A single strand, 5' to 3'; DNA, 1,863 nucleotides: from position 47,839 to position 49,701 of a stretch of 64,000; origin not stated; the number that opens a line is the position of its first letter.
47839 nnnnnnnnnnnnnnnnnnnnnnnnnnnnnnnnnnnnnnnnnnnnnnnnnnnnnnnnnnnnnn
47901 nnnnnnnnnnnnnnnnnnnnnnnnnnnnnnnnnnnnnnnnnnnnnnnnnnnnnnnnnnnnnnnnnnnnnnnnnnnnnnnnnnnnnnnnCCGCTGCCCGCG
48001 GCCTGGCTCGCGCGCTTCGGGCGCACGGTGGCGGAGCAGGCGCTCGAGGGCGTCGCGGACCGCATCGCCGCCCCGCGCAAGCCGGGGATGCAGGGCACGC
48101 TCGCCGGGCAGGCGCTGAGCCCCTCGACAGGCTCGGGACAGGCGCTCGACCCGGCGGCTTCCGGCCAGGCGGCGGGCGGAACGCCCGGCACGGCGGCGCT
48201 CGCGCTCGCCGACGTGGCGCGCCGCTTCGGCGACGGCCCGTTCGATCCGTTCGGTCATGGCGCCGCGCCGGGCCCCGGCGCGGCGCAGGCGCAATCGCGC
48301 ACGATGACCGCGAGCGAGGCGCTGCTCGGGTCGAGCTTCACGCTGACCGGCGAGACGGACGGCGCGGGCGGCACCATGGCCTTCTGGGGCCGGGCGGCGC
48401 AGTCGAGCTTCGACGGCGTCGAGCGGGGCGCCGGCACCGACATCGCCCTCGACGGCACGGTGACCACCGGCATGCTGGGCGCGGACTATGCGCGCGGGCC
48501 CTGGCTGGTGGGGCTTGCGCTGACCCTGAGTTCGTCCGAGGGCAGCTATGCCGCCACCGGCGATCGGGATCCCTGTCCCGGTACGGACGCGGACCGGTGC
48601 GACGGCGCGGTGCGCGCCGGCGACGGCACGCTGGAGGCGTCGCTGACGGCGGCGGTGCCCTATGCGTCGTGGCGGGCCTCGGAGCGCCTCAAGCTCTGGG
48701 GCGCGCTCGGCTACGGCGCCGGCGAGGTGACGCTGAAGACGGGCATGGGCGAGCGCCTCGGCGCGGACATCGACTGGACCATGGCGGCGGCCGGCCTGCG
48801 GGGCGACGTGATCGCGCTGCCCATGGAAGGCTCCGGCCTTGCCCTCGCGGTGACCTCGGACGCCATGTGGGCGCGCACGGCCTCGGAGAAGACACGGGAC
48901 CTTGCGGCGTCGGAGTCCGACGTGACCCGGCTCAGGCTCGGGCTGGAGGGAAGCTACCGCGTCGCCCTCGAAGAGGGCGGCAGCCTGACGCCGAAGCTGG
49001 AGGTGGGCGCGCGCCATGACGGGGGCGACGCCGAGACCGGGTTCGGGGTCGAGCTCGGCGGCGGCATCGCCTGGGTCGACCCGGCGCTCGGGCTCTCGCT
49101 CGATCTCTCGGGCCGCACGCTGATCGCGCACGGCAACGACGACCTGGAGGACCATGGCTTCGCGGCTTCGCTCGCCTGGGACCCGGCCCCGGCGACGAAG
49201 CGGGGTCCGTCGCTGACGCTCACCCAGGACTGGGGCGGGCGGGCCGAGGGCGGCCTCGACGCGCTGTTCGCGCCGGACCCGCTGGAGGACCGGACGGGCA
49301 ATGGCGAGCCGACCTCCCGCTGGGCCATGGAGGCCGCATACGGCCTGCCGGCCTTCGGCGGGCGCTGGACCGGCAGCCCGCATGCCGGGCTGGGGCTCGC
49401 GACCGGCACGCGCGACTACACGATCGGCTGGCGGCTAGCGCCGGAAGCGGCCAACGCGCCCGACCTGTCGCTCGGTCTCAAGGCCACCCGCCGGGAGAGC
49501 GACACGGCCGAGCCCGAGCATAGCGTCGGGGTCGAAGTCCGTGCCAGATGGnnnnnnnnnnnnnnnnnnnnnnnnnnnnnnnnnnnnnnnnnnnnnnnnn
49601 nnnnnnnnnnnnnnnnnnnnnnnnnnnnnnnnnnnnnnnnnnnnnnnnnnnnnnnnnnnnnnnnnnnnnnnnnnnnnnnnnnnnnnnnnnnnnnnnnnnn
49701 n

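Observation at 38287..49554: About 3.7k aa Calx-beta-repeat protein with an autotransporter-type C-terminal barrel carried next to a transposon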

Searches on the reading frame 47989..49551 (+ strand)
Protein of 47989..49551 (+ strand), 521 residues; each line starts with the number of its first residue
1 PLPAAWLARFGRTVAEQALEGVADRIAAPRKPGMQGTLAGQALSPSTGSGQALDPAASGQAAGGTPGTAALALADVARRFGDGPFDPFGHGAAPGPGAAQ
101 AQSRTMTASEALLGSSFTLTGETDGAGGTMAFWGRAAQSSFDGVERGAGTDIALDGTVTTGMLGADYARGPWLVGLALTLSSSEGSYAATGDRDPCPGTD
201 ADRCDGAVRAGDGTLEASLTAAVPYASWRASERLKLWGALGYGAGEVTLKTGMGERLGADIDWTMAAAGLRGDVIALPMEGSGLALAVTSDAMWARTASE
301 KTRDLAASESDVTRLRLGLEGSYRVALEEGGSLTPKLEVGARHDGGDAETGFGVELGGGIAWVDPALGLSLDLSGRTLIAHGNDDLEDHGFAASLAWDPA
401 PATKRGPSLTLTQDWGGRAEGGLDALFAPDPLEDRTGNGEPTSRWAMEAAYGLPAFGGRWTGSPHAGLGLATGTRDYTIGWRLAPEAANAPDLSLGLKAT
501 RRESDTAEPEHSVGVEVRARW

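Call 6: search_protein_families(library=pfam, proteins=[window:47989-49551:+], max_evalue=10)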
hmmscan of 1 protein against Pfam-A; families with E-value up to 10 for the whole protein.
seq(521 aa): 0 families

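Call 7: search_protein_families(library=ncbifam, proteins=[window:47989-49551:+], max_evalue=10)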
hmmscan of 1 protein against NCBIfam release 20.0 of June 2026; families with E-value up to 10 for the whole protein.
seq(521 aa): 1 family
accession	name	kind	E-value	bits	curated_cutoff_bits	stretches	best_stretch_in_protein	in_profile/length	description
TIGR01414.1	autotrans_barl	domain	4.3e-05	22.7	16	2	124-188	160-224/432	autotransporter outer membrane beta-barrel domain-containing protein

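Call 8: find_homologous_proteins(query=window:47989-49551:+)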
Query seq(521 aa) (521 aa): 954 proteins with E <= 0.001 among 8000 candidates; the best 120 are listed.
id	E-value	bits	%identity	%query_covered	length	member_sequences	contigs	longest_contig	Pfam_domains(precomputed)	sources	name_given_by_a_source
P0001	6.7e-218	743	69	100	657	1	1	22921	-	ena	-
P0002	1.5e-214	732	70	100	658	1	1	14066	-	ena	-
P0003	1.1e-213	729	71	100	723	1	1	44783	PF03160.21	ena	-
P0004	2.5e-213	728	70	100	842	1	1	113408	PF03160.21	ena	-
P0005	2.3e-210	718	69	100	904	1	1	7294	PF20579.5,PF03160.21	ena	-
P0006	4.7e-210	717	68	100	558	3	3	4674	-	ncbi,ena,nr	ncbi:MAG: autotransporter outer membrane beta-barrel domain-containing protein [Rhodospirillaceae ba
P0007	5.2e-210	717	69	100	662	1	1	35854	PF03160.21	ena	-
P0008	8.9e-210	716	69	100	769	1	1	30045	PF20579.5,PF03160.21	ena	-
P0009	1.4e-209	715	67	100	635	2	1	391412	PF03160.21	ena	-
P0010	3.7e-209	714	69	100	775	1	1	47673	-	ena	-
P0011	2.6e-208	711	68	100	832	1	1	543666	PF03160.21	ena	-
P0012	1.1e-206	706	67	100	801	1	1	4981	PF03160.21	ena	-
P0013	2.6e-205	701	67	100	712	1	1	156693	PF03160.21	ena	-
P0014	3.7e-205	701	66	100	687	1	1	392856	PF03160.21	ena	-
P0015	1.3e-204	699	68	100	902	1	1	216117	PF03160.21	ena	-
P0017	1.5e-204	699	66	100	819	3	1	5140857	PF03160.21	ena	-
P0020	2.2e-202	691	65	100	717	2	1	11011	PF03160.21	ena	-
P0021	4.4e-201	687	68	100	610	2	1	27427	PF03160.21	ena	-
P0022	1.5e-200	685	66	100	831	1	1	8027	PF03160.21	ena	-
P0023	1.9e-200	685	67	100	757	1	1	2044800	PF03160.21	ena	-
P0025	6.0e-198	677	66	100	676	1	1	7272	PF03160.21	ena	-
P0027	4.4e-197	674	65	100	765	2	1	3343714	PF03160.21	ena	-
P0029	1.6e-196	672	67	100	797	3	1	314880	PF03160.21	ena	-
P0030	6.1e-195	667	65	100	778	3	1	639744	PF03160.21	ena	-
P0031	1.5e-194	666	65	100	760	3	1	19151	PF03160.21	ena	-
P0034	7.4e-193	660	65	100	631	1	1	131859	PF03160.21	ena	-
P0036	2.5e-192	658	64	100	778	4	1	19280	PF03160.21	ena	-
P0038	1.0e-191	656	66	100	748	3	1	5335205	PF03160.21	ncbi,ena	-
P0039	1.2e-190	653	63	100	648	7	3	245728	PF03160.21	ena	-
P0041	2.4e-189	648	65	100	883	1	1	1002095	PF03160.21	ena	-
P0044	3.4e-186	638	63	100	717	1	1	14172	PF03160.21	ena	-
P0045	6.4e-186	637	64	100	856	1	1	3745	PF03160.21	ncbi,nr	ncbi:MAG: autotransporter outer membrane beta-barrel domain-containing protein [Rhodospirillales bac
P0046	2.7e-185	635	65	100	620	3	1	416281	PF03160.21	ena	-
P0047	1.1e-184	633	61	100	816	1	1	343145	PF03160.21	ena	-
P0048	1.6e-182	626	64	100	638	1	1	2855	PF03160.21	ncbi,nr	ncbi:MAG: hypothetical protein OXU75_02540, partial [Deltaproteobacteria bacterium]|nr:hypothetical 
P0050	3.2e-182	625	63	100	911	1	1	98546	PF03160.21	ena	-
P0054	8.0e-180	617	61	100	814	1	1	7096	PF03160.21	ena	-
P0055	4.7e-179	614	62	100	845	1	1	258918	PF20579.5,PF03160.21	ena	-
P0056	5.5e-179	614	60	100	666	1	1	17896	PF03160.21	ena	-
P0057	6.1e-179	614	61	100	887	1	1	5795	PF23598.2,PF03160.21,PF00560.40,PF12799.14,PF13855.13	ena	-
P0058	9.2e-179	613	64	100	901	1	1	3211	PF20579.5,PF03160.21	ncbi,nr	ncbi:MAG: hypothetical protein OXH69_24200, partial [Acidobacteria bacterium]|nr:hypothetical protei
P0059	2.3e-178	612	61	100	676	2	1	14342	PF03160.21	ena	-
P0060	5.1e-178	611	62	100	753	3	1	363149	PF03160.21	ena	-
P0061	1.2e-177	610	71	80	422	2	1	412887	PF03797.26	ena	-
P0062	1.9e-177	609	61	100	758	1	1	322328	PF03160.21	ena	-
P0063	6.4e-177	607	61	100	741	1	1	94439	PF03160.21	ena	-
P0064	1.9e-176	606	64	93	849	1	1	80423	PF03160.21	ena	-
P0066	2.8e-176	605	61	100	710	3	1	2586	PF03160.21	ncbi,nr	ncbi:MAG: hypothetical protein OXJ90_28535, partial [Spirochaetaceae bacterium]|nr:hypothetical prot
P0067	2.2e-175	602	63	100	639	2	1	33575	PF03160.21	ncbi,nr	ncbi:MAG: hypothetical protein OXQ31_02175, partial [Spirochaetaceae bacterium]|nr:hypothetical prot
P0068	3.2e-175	602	61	100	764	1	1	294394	PF03160.21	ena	-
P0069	3.4e-175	602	70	80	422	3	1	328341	PF03797.26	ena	-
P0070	5.2e-175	601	62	100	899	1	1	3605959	PF03160.21,PF00216.27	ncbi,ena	-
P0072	6.7e-174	597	60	100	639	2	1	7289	PF03160.21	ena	-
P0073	1.1e-172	593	60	100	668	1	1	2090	PF03160.21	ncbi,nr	ncbi:MAG: hypothetical protein OXN81_12015, partial [Alphaproteobacteria bacterium]|nr:hypothetical 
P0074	5.1e-172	591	61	100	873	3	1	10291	PF03160.21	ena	-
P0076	1.3e-171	590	60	100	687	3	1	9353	PF20579.5,PF03160.21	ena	-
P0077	3.8e-171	588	69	83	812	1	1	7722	PF03160.21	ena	-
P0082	1.6e-167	576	60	100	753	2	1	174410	PF03160.21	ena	-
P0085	1.0e-165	570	64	92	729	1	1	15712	PF03160.21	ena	-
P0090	6.8e-164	564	58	100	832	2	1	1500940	PF03160.21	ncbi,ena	-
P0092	4.2e-163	562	74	69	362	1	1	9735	PF03797.26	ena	-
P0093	7.6e-163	561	59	100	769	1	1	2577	PF03160.21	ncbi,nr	ncbi:MAG: hypothetical protein F4X35_04740 [Alphaproteobacteria bacterium]|nr:hypothetical protein [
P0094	1.5e-162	560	56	100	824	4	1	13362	PF03160.21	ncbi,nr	ncbi:MAG: hypothetical protein OXD35_12215, partial [Thiotrichales bacterium]|nr:hypothetical protei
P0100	1.3e-156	540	63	86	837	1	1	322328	PF03160.21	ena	-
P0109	2.1e-151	523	54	100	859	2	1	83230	PF03160.21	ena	-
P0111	9.2e-150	518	74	64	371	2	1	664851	PF13505.13,PF03797.26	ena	-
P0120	3.7e-147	509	66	78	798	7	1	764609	PF03160.21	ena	-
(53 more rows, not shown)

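Call 27: find_related_loci(query=A1, collection=genome_contigs, flank=10000)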
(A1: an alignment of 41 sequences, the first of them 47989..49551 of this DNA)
Query A1 (521 aa) in genome_contigs; peptide patterns used: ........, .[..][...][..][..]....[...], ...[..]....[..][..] (x = any residue, [..] = any of these).
595 stretches matched a pattern (row limit reached: there are more); 429 encode a relative of the query (tblastn E <= 1e-3); the best 80 are kept; 80 distinct loci.
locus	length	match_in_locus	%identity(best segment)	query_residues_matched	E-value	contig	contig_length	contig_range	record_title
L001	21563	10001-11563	98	1-521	0e+0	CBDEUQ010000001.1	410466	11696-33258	MAG: Alphaproteobacteria bacterium isolate 2f44908d-55c9-476c-8e70-9e68d195b5b4 genome assembly, contig: contig_1, whole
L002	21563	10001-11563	98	1-521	0e+0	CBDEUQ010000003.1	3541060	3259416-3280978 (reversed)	MAG: Alphaproteobacteria bacterium isolate 2f44908d-55c9-476c-8e70-9e68d195b5b4 genome assembly, contig: contig_3, whole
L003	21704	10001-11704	67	1-521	0e+0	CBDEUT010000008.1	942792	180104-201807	MAG: Alphaproteobacteria bacterium isolate fc402c75-b288-4e17-89ce-89b0a21d97e0 genome assembly, contig: contig_8, whole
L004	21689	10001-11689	68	1-521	0e+0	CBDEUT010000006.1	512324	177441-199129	MAG: Alphaproteobacteria bacterium isolate fc402c75-b288-4e17-89ce-89b0a21d97e0 genome assembly, contig: contig_6, whole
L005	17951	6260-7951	68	1-521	0e+0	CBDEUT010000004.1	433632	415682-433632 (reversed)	MAG: Alphaproteobacteria bacterium isolate fc402c75-b288-4e17-89ce-89b0a21d97e0 genome assembly, contig: contig_4, whole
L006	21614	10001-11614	69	1-521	0e+0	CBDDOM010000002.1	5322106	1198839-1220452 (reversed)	MAG: Alphaproteobacteria bacterium isolate 78d396fd-9330-4943-9dc2-f94f35060de0 genome assembly, contig: contig_2, whole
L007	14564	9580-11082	72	2-517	0e+0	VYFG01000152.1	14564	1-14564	MAG: Gammaproteobacteria bacterium isolate SB0677_bin_2 NODE_1499_length_14564_cov_30.139086, whole genome shotgun seque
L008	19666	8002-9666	68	1-521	0e+0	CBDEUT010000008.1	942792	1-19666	MAG: Alphaproteobacteria bacterium isolate fc402c75-b288-4e17-89ce-89b0a21d97e0 genome assembly, contig: contig_8, whole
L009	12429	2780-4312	68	1-521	0e+0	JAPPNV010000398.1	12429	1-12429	MAG: Rhodospirillales bacterium isolate RHO3_bin_80 NODE_6734_length_12429_cov_31.043721, whole genome shotgun sequence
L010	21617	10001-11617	66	1-521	0e+0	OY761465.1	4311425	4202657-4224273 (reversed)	MAG: Candidatus Binatia bacterium isolate d3e24e22-6b5b-4867-8422-75782eed2520 genome assembly, chromosome: 1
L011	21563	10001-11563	68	1-521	0e+0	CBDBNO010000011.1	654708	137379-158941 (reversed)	MAG: Alphaproteobacteria bacterium isolate 3b2a6145-dd22-4f5c-8966-122b708bad15 genome assembly, contig: contig_11, whol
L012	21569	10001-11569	68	1-521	0e+0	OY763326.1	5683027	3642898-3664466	MAG: Alphaproteobacteria bacterium isolate a2cc6ff1-66e2-439d-8a67-f3e3a687b116 genome assembly, chromosome: 1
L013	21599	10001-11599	67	1-521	0e+0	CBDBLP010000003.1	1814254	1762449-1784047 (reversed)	MAG: Alphaproteobacteria bacterium isolate 37c3e897-58c7-439f-9262-4bba990a831e genome assembly, contig: contig_3, whole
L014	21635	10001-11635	67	1-521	0e+0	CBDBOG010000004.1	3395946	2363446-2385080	MAG: Spirochaetia bacterium isolate 40739a5d-4c61-4e6f-ad63-b7fc718ca5ff genome assembly, contig: contig_4, whole genome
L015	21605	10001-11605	67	1-521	0e+0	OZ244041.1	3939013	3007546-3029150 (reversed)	MAG: Alphaproteobacteria bacterium isolate f7210445-354a-4bb2-b242-0c6f4feb337f genome assembly, chromosome: 1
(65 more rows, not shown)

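Call 28: predict_structure(alignment_id=A1)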
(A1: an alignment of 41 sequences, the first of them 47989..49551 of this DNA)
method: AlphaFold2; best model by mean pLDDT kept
length: 521 residues; sequences in the alignment: 41
mean_pLDDT: 71.9   pTM: 0.63
mean pLDDT of the five models: 71.9, 69.5, 67.6, 67.3, 67.2
residues with pLDDT >= 90: 153; 70-90: 157; 50-70: 113; < 50: 98
segments of 3 or more residues with pLDDT < 50: 45-106, 417-441, 488-490
pLDDT, mean of each block of 10 residues (from residue 1): 81 93 88 78 50 31 34 34 37 41 49 79 91 89 77 87 93 94 88 61 57 90 95 93 94 90 95 90 94 93 84 92 91 91 83 85 79 73 51 57 53 48 35 36 56 54 62 72 59 67 82 67 46
secondary structure, 60 per line:
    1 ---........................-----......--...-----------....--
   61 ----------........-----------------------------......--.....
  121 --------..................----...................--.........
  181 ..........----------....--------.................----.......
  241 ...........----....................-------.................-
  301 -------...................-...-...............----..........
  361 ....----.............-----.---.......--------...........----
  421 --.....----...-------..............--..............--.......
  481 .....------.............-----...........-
elements in order: H4-27 E33-38 E41-43 H55-58 H71-78 H108-113 E116-120 E129-146 E151-169 E172-190 H201-204 E213-229 E234-251 E256-275 E283-299 E308-326 E332-346 E351-364 E369-381 E391-397 E406-416 H423-427 E442-455 E458-471 E474-485 E492-504 E510-520

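Call 57: search_protein_representatives(protein=window:48289-49551:+)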
Query: 421 residues. Proteins with E-value up to 0.001 (for the whole library): 6832; up to 1e-10: 5223; up to 1e-30: 2635. The best 150 are listed.
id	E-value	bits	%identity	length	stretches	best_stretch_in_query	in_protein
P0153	1.8e-261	883.6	98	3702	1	1-421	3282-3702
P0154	1.8e-200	682.6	78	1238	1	2-421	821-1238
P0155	1.1e-198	676.8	77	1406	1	2-421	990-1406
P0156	3.8e-198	675.0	77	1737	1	2-421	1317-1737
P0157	2.9e-196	668.8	77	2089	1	2-421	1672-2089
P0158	3.7e-194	661.8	75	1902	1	1-421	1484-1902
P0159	4.1e-194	661.7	74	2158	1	2-421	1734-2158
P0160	4.4e-191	651.7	75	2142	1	2-421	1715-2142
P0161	6.1e-191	651.2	80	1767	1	2-421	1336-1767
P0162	6.5e-190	647.8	77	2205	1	2-421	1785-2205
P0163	6.8e-187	637.9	75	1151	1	2-421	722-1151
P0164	6.8e-186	634.6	75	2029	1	1-421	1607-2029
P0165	7.8e-186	634.4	77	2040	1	2-421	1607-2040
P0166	1.4e-185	633.5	75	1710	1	2-421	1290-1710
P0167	4.4e-185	631.9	77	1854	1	2-421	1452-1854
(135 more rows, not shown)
